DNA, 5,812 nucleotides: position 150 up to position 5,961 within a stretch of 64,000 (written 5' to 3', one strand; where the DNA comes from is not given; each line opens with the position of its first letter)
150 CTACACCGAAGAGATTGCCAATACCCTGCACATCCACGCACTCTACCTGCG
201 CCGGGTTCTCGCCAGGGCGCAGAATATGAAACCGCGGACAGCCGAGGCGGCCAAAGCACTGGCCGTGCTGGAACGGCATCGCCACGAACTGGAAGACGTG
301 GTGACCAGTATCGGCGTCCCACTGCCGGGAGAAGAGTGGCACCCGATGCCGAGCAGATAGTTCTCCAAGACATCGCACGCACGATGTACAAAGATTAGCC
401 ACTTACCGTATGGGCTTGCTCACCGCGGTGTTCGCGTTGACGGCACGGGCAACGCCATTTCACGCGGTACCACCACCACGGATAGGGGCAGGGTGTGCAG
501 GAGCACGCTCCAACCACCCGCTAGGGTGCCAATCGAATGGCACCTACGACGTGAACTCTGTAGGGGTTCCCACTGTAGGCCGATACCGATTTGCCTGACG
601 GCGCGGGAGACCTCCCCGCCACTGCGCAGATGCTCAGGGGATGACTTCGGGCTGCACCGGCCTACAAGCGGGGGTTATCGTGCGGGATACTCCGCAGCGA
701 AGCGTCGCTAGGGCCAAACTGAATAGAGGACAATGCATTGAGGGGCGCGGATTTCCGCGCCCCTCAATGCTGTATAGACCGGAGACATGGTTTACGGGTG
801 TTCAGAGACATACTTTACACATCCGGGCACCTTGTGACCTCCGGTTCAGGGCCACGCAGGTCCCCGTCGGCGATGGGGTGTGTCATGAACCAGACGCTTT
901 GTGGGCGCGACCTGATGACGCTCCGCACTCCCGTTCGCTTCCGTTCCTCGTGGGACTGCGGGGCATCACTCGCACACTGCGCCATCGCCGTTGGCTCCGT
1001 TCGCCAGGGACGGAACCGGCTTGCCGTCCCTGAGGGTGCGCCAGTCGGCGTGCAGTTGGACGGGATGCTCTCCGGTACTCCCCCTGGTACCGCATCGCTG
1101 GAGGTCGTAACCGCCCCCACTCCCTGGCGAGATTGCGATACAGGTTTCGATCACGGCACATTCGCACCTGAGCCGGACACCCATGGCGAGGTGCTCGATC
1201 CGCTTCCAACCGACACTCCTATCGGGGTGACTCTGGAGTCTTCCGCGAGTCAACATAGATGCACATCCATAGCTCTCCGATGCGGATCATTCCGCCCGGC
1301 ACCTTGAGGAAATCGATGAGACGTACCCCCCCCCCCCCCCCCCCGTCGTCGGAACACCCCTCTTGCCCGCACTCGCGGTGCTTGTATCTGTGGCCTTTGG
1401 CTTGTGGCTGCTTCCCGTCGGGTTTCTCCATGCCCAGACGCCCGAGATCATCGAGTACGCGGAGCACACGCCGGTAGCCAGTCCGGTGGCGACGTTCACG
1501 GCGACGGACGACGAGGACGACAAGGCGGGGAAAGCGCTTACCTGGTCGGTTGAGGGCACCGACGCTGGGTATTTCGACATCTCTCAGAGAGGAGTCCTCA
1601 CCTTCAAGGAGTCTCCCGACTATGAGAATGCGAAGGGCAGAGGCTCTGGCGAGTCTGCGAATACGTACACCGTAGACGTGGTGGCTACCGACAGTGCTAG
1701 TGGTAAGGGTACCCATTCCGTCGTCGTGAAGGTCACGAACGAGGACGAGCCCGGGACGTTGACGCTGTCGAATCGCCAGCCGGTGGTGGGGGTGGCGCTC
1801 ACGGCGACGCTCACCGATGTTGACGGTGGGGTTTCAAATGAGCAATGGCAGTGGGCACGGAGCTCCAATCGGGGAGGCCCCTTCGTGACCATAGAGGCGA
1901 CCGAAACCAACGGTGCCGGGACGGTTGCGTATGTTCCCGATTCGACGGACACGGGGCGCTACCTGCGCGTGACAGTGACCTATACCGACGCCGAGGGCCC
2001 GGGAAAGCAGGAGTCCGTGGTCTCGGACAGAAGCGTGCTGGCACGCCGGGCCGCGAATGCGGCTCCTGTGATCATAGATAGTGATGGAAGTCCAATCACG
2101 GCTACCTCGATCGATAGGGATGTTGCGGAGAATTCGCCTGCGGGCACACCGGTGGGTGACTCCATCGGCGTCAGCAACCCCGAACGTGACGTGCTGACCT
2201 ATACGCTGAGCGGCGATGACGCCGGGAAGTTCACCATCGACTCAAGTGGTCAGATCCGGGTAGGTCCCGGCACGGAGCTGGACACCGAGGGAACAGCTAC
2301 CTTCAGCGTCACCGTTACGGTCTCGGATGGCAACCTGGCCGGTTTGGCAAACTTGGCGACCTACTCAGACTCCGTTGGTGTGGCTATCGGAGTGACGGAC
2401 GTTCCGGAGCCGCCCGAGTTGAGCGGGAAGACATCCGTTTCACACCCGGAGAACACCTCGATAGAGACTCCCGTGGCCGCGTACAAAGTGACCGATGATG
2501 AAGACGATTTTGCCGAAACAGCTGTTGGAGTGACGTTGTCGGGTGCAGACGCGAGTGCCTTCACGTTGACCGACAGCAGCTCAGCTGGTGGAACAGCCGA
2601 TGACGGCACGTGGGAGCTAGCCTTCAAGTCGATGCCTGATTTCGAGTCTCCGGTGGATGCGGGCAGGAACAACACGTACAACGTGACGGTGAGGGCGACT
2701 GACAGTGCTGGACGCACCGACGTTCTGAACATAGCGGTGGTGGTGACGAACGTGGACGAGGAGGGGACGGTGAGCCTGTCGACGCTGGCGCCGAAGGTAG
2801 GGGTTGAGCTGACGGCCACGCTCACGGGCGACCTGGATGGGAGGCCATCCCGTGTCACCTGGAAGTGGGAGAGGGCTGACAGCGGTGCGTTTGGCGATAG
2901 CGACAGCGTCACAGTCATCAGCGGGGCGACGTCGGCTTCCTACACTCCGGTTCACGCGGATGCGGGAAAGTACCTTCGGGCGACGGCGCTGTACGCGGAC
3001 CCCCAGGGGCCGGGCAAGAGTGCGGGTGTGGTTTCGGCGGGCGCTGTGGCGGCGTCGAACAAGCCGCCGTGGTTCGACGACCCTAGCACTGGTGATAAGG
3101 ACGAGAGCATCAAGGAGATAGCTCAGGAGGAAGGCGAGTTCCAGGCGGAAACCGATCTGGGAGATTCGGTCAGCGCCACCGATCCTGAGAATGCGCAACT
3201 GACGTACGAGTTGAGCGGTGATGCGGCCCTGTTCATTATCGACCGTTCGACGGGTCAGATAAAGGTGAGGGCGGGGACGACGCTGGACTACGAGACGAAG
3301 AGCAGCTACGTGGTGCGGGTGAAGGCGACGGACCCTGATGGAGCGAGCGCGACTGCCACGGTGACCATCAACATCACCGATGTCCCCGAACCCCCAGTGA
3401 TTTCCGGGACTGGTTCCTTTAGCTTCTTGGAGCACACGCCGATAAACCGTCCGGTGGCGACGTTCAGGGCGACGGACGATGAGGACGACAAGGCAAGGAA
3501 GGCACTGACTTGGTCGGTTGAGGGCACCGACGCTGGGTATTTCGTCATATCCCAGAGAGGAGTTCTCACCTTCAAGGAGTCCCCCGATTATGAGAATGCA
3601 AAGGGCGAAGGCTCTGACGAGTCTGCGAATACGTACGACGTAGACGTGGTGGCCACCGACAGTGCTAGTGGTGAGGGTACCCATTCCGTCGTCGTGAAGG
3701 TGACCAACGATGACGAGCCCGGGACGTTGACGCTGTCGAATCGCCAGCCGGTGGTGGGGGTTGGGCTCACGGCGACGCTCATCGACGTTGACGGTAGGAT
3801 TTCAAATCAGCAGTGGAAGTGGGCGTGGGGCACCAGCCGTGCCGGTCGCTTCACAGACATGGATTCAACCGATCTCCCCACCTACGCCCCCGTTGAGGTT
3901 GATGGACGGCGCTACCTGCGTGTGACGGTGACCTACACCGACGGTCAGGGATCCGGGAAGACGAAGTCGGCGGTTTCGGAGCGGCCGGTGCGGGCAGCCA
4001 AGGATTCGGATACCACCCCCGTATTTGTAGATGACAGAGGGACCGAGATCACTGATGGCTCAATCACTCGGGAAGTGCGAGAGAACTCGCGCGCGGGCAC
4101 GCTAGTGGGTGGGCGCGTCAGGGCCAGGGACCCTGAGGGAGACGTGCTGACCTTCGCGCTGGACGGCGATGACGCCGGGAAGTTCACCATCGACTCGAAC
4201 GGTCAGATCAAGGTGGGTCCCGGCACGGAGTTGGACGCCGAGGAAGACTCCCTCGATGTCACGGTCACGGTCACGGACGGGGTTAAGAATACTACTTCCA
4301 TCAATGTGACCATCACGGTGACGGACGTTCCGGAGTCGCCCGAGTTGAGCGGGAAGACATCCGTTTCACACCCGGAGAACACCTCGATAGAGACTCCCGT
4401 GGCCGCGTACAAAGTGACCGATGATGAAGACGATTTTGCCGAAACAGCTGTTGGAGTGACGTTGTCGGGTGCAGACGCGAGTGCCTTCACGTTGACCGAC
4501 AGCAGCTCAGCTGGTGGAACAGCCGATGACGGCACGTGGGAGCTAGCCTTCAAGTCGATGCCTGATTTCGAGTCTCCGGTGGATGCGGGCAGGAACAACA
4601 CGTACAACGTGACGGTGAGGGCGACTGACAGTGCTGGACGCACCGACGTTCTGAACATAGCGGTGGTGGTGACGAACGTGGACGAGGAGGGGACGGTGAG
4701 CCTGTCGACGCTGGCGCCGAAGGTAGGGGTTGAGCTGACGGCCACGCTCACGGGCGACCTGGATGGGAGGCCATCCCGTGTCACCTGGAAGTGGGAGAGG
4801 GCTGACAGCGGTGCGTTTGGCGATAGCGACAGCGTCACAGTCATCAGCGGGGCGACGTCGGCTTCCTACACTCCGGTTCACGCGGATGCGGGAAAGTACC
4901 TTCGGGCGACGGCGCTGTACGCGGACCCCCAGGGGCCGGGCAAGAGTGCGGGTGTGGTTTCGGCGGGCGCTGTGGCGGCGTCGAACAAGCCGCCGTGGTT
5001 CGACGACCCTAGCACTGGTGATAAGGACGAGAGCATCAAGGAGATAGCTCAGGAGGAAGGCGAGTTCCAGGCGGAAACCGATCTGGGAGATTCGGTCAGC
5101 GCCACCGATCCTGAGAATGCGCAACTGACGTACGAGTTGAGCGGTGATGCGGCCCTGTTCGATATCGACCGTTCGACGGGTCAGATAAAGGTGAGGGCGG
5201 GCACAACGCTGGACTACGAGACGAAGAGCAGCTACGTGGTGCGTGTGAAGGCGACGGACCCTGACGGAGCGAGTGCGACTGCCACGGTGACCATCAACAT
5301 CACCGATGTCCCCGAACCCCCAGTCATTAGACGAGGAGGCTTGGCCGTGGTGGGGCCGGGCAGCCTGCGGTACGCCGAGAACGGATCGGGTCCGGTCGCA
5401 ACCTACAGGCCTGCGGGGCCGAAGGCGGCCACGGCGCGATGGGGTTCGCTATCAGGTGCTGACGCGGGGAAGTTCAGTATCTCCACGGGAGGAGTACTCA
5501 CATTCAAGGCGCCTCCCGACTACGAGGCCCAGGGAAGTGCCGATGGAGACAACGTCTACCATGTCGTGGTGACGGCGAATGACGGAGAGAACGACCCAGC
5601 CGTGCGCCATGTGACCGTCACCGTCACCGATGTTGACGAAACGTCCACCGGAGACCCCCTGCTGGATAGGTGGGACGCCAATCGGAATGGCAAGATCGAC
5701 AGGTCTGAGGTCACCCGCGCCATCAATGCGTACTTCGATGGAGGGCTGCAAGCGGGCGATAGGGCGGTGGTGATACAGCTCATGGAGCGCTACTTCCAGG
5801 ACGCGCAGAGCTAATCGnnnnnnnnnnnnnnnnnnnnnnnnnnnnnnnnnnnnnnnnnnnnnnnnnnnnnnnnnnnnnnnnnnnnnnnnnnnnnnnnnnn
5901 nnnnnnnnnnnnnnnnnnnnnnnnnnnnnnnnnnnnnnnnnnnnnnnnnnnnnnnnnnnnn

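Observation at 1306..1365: C19 tract puts the 4.4-kb cadherin-repeat gene one frame out of phase with its SD-preceded ATG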

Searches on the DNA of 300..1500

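Call 30: search_rna_families(source=window, start=300, end=1500, threshold=evalue, max_evalue=1)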
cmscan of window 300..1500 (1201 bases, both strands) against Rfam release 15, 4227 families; matches with E-value up to 1: 1.
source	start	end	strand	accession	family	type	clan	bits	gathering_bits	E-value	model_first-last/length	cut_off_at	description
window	702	767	+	RF02057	STnc40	Gene; sRNA;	-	29.7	45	0.0077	1-70/70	no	Salmonella enterica sRNA STnc40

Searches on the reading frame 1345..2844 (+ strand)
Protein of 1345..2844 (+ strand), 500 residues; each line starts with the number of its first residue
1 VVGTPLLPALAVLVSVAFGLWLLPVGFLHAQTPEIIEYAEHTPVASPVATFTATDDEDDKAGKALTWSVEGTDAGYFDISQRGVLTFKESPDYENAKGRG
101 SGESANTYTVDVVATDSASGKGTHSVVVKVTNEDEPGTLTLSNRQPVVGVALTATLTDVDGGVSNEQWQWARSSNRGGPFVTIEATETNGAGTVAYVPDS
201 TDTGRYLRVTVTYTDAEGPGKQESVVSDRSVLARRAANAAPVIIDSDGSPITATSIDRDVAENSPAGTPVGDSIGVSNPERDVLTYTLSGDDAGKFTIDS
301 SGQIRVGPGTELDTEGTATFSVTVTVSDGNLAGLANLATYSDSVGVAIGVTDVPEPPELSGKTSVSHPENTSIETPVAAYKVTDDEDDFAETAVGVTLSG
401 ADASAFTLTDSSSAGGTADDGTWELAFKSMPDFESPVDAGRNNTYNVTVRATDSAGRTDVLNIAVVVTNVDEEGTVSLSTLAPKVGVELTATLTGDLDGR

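Call 13: find_related_loci(query=window:1345-2844:+, collection=genome_contigs, flank=6000)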
Query window:1345-2844:+ (500 aa) in genome_contigs; peptide patterns used: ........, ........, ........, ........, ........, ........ (x = any residue, [..] = any of these).
242 stretches matched a pattern; 28 encode a relative of the query (tblastn E <= 1e-3); 26 distinct loci.
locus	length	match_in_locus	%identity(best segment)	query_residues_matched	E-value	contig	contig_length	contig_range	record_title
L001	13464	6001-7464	86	6-499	0e+0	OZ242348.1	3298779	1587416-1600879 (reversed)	MAG: Dehalococcoidia bacterium isolate 357cf40b-4ce6-42dd-ae1b-d69ff5967523 genome assembly, chromosome: 1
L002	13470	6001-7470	62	26-499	3e-173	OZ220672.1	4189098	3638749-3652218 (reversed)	MAG: Dehalococcoidia bacterium isolate 155f1a69-6e9e-45b9-9f90-cb8b40f06a4f genome assembly, chromosome: 1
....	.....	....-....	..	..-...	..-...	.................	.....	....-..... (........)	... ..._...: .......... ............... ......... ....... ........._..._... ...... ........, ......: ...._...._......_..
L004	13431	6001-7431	63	29-499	5e-171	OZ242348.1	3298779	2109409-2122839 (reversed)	MAG: Dehalococcoidia bacterium isolate 357cf40b-4ce6-42dd-ae1b-d69ff5967523 genome assembly, chromosome: 1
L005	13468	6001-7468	75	6-499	0e+0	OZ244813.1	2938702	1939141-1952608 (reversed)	MAG: Dehalococcoidia bacterium isolate c597d9ae-e839-4a6c-83f3-3d6bda73bc97 genome assembly, chromosome: 1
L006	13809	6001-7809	35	33-499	9e-49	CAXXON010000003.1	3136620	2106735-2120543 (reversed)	MAG: Dehalococcoidia bacterium isolate 68d30e11-8926-419a-9d87-ffe9a26ece92 genome assembly, contig: contig_3, whole gen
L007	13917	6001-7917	34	37-496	1e-46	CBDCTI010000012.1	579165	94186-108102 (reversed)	MAG: Dehalococcoidia bacterium isolate c2d35a5a-78d8-4247-ab51-d98fe5eb2261 genome assembly, contig: contig_12, whole ge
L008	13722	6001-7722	34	33-486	4e-46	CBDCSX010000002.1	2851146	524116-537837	MAG: Dehalococcoidia bacterium isolate d16e51a1-bce5-44a0-b433-43a10ca61d1e genome assembly, contig: contig_2, whole gen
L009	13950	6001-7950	35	33-486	2e-45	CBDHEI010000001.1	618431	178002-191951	MAG: Dehalococcoidia bacterium isolate 8c643066-d586-4031-88eb-ae6791ed655d genome assembly, contig: contig_1, whole gen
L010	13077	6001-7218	35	68-494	3e-43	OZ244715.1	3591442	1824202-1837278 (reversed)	MAG: Dehalococcoidia bacterium isolate 2a03d168-6b0a-4ce5-99cd-548ba5eaeb18 genome assembly, chromosome: 1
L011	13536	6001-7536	33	39-498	4e-40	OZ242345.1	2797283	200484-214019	MAG: Candidatus Azotimanducaceae bacterium isolate 00e0b372-dc9d-4322-ab81-f660e8d24ab1 genome assembly, chromosome: 1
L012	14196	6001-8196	34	37-498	1e-37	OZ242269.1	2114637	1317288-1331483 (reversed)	MAG: Nitrospirales bacterium isolate 0ee571f2-8639-4f8e-9eaa-93cf1acbcd03 genome assembly, chromosome: 1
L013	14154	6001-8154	33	39-491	2e-36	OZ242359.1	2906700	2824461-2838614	MAG: Candidatus Azotimanducaceae bacterium isolate 7bf1feec-c378-4ebb-b472-d470633686a9 genome assembly, chromosome: 1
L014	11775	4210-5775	31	13-476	4e-38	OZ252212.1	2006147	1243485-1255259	MAG: Dehalococcoidia bacterium isolate 2c0ee643-f4a4-4bf7-88cd-b43e800f7193 genome assembly, chromosome: 1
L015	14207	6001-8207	39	33-496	1e-44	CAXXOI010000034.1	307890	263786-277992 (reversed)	MAG: Dehalococcoidia bacterium isolate b6fed81c-00b7-4ce5-8a6f-f33d937d4780 genome assembly, contig: contig_34, whole ge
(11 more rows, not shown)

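Call 50: search_protein_families(library=pfam, proteins=[L001:4510-5004:+, L001:2238-4088:+, L001:1401-2195:+], max_evalue=0.001)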
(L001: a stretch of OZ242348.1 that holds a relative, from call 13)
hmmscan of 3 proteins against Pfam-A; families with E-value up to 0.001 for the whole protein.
L001:4510-5004:+ (165 aa): 0 families

L001:2238-4088:+ (617 aa): 8 families
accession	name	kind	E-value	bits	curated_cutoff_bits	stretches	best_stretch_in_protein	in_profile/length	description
PF00560.39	LRR_1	-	5.9e-59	183.7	20.6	1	336-358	1-23/23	Leucine Rich Repeat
PF13855.12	LRR_8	-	2.9e-41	139.5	27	7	432-491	2-61/61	Leucine rich repeat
PF12799.13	LRR_4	-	8.2e-38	128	27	8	312-348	2-37/44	Leucine Rich repeats (2 copies)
PF23598.1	LRR_14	-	4.4e-36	124.8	40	3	450-571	42-159/353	Leucine-rich repeat region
PF24141.1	LRR_ComC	-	4.4e-09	36.8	27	0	274-352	203-273/288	EGF-like domain-containing protein ComC LRR domain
PF24758.1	LRR_At5g56370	-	2.3e-06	27.9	27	0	179-249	1-71/227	FBD-associated F-box protein At5g56370, LRR repeats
PF23211.1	LRR_LRWD1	-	2.4e-06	27.8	28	0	496-563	35-98/190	Leucine-rich repeat and WD repeat-containing protein 1, LRR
PF25013.1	LRR_Zer-1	-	0.00049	20.7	27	0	283-344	4-63/137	Zer-1-like, Leucine-rich repeats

L001:1401-2195:+ (265 aa): 1 family
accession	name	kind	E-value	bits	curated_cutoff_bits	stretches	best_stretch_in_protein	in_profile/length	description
PF13683.12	rve_3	-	1.1e-15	57.6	26.5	1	162-227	2-67/67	Integrase core domain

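Call 58: search_protein_families(library=pfam, proteins=[L010:1200-1676:+], max_evalue=0.001)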
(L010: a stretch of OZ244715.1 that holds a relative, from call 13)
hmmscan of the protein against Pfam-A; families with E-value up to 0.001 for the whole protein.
L010:1200-1676:+ (159 aa): 0 families

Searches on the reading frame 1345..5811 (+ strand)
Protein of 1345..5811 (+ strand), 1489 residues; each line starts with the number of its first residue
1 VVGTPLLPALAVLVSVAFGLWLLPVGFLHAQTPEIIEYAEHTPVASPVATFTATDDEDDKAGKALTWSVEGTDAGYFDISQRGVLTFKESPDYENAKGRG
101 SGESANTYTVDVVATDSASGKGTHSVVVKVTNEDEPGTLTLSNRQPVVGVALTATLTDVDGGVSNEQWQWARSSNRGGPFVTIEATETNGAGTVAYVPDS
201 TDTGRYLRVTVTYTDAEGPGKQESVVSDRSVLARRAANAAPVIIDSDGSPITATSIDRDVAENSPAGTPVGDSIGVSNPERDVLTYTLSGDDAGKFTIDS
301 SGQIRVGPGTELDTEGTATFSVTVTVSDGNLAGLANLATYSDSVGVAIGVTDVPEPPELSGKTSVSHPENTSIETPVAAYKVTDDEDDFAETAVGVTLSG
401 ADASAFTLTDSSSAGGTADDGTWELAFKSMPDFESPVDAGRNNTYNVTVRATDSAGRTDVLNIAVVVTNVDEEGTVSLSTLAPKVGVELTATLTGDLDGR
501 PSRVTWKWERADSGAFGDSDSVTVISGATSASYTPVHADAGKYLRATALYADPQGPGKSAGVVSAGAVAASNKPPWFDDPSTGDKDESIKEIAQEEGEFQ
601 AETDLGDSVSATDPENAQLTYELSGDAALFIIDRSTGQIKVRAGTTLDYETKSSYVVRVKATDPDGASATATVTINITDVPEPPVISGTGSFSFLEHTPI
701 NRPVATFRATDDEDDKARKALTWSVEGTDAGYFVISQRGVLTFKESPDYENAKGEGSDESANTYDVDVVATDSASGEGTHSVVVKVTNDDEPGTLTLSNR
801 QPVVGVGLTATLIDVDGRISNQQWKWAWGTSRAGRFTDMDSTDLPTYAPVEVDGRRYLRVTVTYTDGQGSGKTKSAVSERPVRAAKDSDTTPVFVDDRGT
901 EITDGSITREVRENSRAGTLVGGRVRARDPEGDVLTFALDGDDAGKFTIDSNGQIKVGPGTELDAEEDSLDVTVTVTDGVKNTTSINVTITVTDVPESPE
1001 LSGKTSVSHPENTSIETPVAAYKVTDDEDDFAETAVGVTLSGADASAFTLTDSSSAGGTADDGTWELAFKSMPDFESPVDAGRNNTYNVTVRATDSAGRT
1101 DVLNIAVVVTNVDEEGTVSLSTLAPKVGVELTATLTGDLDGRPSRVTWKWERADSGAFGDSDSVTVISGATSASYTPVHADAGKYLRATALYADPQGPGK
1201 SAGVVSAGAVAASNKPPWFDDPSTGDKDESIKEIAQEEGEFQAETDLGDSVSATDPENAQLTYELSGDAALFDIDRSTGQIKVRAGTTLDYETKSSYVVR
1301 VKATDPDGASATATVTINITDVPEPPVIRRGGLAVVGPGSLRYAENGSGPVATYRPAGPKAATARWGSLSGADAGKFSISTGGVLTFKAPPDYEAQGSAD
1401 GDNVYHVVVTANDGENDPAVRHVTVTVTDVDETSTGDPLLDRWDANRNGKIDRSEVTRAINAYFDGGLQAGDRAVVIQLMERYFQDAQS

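Call 7: search_protein_families(library=pfam, proteins=[window:1345-5811:+], max_evalue=0.01)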
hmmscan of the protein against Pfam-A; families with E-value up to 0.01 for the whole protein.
window:1345-5811:+ (1489 aa): 14 families
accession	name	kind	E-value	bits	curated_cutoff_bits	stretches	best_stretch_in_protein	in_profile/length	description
PF00028.23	Cadherin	-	2.2e-58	195.1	28.8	6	1251-1320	18-93/93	Cadherin domain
PF17963.7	Big_9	-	6.5e-14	53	23.6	2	910-991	12-89/89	Bacterial Ig domain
PF18957.6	RibLong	-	5.1e-12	46.9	27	3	930-991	33-93/93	Long Rib domain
PF16709.11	SCAB-Ig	-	1e-11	45.1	27.6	0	162-216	24-73/98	Ig domain of plant-specific actin-binding protein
PF05345.18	He_PIG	-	1.2e-09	38.9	24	0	1274-1320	54-96/96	Putative Ig domain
PF23197.1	IG_AIR9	-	4.2e-08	33.3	27.5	0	148-218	13-77/87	AIR9 A9 domain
PF25374.1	Cadherin_FAT4_N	-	2.5e-07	31.4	35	0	1258-1293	25-58/85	FAT4-like, N-terminal cadherin-like domain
PF00801.26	PKD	-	1.9e-05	25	23.5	0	614-673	14-77/80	PKD domain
PF08329.16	ChitinaseA_N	-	0.00012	22.1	21.2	0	1277-1321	65-109/133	Chitinase A, N-terminal domain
PF11614.14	FixG_C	-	0.00014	22.5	25.6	0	936-998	50-107/119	IG-like fold at C-terminal of FixG, putative oxidoreductase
PF22820.2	TcaA_3rd_4th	-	0.0015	18.8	27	0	625-676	12-63/73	TcaA protein 3rd/4th domain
PF18981.6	InlK_D3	-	0.0028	18.2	25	0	432-466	39-74/75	Internalin K domain (D3/D4)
PF22118.2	MtrF-like_dom-III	-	0.0034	17.3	27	0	1285-1337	55-108/143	Decaheme cytochrome c component MtrF-like domain III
PF22352.2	K319L-like_PKD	-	0.0094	16.4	27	0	623-677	36-84/84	K319L-like, PKD domain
